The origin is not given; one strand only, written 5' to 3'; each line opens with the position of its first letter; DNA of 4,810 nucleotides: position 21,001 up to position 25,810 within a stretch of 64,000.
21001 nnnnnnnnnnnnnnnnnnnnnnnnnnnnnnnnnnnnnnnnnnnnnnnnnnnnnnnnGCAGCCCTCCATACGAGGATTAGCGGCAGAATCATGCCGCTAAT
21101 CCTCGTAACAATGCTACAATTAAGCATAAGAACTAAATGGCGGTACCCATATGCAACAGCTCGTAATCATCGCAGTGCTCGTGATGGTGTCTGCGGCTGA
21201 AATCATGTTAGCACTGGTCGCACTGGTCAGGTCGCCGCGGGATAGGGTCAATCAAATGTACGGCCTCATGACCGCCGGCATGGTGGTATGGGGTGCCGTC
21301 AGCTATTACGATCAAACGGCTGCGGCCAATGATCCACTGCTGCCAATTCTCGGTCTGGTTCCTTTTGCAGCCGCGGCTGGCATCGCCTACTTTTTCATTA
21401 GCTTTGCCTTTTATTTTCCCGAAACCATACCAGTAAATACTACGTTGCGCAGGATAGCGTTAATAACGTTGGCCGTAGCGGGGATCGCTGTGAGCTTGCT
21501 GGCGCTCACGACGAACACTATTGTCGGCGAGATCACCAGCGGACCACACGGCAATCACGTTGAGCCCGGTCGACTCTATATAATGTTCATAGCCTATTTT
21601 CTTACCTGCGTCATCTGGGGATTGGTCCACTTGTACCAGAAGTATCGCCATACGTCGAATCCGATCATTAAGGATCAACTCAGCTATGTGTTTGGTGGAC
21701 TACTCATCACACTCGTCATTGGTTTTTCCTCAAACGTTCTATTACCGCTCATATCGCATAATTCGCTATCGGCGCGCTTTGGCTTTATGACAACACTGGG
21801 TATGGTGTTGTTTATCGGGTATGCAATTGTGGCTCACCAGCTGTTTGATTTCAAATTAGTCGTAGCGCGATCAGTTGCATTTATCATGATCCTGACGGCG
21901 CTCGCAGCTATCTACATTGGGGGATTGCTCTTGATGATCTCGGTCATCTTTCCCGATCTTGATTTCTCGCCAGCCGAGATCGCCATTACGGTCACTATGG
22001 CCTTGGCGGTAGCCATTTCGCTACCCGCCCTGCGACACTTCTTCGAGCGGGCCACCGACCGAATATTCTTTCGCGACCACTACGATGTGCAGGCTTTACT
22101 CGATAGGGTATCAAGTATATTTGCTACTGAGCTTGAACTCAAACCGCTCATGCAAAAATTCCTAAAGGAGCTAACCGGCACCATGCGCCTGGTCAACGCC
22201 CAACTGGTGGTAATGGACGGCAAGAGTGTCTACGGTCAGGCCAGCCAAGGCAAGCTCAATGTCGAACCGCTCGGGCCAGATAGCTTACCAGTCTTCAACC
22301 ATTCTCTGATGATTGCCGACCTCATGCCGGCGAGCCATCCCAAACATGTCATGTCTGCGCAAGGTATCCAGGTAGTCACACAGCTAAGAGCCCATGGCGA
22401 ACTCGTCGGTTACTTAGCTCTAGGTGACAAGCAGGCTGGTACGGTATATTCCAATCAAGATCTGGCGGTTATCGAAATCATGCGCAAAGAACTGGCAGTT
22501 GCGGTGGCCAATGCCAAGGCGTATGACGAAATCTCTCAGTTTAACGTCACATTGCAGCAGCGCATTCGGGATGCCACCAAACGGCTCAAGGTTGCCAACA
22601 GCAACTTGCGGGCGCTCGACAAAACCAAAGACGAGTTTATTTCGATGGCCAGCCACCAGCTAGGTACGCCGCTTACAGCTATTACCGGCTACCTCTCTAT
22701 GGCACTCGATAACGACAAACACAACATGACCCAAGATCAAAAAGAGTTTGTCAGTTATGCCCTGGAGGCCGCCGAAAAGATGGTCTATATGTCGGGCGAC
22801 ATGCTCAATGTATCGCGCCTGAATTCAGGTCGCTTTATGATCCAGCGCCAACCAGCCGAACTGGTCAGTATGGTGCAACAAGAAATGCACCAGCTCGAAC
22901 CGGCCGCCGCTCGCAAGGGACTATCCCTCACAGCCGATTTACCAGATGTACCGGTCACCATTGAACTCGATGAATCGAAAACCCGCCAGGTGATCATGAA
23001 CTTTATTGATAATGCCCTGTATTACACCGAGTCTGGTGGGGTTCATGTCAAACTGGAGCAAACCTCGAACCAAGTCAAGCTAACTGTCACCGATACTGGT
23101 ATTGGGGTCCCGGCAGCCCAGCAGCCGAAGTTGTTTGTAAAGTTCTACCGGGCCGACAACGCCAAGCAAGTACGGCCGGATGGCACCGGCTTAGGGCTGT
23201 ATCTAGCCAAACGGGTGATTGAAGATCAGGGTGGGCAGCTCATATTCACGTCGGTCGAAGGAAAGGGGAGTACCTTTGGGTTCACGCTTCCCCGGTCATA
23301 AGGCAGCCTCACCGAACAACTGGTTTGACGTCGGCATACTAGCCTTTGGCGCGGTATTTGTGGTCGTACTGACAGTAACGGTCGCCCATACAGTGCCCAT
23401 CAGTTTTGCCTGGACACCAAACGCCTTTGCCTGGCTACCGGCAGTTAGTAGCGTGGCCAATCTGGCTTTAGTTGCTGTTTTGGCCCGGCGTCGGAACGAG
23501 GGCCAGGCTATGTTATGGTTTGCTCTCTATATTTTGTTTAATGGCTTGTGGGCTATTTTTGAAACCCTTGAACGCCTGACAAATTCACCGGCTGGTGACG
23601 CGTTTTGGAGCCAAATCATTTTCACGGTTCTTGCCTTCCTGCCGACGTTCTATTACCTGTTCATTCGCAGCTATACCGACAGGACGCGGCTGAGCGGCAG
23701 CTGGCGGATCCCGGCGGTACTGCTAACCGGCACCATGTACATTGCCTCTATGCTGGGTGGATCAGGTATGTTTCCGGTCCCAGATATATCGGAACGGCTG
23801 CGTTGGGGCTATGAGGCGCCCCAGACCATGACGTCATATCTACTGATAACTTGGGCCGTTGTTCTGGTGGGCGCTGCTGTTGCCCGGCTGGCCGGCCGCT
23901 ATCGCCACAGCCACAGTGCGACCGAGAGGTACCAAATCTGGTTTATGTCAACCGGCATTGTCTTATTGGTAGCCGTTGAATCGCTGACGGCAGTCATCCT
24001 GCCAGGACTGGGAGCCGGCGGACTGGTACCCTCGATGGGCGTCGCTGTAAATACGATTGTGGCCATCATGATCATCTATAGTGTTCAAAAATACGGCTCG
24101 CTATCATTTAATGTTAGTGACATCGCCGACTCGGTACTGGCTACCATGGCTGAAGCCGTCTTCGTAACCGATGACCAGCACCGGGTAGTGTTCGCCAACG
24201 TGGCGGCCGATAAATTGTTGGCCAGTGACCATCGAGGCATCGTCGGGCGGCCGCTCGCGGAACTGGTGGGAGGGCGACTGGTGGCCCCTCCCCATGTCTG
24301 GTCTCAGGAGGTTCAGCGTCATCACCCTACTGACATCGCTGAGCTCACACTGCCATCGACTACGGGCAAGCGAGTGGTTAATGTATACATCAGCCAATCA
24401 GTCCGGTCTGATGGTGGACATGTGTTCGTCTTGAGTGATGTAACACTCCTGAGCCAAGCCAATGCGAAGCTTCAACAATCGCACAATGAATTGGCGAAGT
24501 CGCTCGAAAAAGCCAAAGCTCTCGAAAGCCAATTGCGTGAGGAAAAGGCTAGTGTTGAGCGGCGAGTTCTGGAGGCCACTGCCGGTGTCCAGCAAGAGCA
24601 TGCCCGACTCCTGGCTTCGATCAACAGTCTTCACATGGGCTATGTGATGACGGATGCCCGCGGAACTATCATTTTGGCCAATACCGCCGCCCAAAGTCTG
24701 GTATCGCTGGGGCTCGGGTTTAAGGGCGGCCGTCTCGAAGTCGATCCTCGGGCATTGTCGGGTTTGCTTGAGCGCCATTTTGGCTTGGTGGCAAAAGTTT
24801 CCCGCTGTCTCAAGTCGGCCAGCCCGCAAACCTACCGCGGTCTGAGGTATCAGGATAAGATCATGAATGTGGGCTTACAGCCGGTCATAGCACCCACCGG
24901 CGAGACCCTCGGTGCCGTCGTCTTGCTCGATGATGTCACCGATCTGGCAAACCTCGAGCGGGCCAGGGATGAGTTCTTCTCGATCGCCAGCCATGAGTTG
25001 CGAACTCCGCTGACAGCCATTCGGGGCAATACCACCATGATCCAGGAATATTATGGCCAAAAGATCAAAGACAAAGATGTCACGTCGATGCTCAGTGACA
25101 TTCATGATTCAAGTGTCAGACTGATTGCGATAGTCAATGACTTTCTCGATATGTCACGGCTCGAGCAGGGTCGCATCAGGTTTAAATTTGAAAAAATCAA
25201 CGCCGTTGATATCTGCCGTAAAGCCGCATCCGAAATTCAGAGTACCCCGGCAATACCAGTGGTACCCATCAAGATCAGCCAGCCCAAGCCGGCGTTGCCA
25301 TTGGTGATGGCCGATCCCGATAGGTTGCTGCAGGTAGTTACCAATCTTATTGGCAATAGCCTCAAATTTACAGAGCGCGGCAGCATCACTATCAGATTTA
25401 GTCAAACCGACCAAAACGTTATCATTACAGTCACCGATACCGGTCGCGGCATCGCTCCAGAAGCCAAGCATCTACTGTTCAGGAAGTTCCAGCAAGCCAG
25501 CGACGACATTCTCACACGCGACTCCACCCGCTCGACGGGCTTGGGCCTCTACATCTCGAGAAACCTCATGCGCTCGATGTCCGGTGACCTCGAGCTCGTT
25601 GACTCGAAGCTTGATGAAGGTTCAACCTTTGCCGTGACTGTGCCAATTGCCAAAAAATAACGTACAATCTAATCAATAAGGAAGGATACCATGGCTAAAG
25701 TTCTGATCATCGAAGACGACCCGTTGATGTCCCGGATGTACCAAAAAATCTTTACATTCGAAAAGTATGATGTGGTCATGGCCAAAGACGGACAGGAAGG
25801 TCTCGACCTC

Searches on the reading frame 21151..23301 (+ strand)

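Call 32: search_protein_families(library=pfam, proteins=[window:21151-23301:+], max_evalue=0.001)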
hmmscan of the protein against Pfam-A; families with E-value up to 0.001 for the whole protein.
window:21151-23301:+ (716 aa): 3 families
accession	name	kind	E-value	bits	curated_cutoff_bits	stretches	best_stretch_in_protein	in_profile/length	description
PF02518.31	HATPase_c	-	1.2e-24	87.3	26.4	1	607-715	2-109/111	Histidine kinase-, DNA gyrase B-, and HSP90-like ATPase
PF00512.31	HisKA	-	1e-12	48.4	26.9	1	493-560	2-66/66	His Kinase A (phospho-acceptor) domain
PF16927.11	HisKA_7TM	-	7.4e-11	42.8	28.6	1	13-234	5-222/224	N-terminal 7TM region of histidine kinase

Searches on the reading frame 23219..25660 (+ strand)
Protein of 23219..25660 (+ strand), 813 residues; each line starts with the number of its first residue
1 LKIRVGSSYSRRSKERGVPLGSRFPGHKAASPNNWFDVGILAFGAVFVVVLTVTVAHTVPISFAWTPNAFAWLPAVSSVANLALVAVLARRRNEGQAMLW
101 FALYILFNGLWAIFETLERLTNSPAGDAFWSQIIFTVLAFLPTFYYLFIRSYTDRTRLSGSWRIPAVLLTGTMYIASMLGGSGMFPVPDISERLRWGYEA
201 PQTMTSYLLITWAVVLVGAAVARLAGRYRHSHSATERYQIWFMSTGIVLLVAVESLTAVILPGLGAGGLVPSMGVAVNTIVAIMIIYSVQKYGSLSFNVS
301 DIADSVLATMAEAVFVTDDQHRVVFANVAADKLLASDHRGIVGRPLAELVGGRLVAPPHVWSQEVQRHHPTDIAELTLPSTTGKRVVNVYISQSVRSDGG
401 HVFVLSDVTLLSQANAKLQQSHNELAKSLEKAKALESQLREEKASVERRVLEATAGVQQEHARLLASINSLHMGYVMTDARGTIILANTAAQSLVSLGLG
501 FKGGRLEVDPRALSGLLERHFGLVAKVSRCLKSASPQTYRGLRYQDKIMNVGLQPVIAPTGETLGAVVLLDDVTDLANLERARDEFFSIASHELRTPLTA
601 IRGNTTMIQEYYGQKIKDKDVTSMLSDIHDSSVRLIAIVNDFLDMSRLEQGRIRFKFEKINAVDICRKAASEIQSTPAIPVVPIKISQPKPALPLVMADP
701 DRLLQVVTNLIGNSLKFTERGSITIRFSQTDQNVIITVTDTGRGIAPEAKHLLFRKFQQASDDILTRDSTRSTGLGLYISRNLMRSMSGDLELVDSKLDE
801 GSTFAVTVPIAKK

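Call 32: search_protein_families(library=pfam, proteins=[window:23219-25660:+], max_evalue=0.001)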
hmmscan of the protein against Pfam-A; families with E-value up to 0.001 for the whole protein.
window:23219-25660:+ (813 aa): 9 families
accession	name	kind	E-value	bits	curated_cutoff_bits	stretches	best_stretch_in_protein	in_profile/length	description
PF02518.31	HATPase_c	-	4e-24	85.6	26.4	1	699-811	2-110/111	Histidine kinase-, DNA gyrase B-, and HSP90-like ATPase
PF00512.31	HisKA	-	2.9e-17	62.9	26.9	1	582-651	1-66/66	His Kinase A (phospho-acceptor) domain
PF16927.11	HisKA_7TM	-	1.2e-10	42.1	28.6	1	77-285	5-214/224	N-terminal 7TM region of histidine kinase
PF00989.32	PAS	-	1.8e-08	34.8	22.6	0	305-350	5-50/113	PAS fold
PF13426.13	PAS_9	-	4.7e-07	30.5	27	0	312-404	2-93/103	PAS domain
PF08448.16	PAS_4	-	1.1e-06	29.2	23.1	1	311-409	5-106/110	PAS fold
PF13581.12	HATPase_c_2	-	1.7e-05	25.3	27.4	1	707-788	40-113/127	Histidine kinase-like ATPase domain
PF13188.13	PAS_8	-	0.0001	22.5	21.8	0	463-497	2-36/65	PAS domain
PF12860.13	PAS_7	-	0.0003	21.4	27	0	307-412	1-111/115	PAS fold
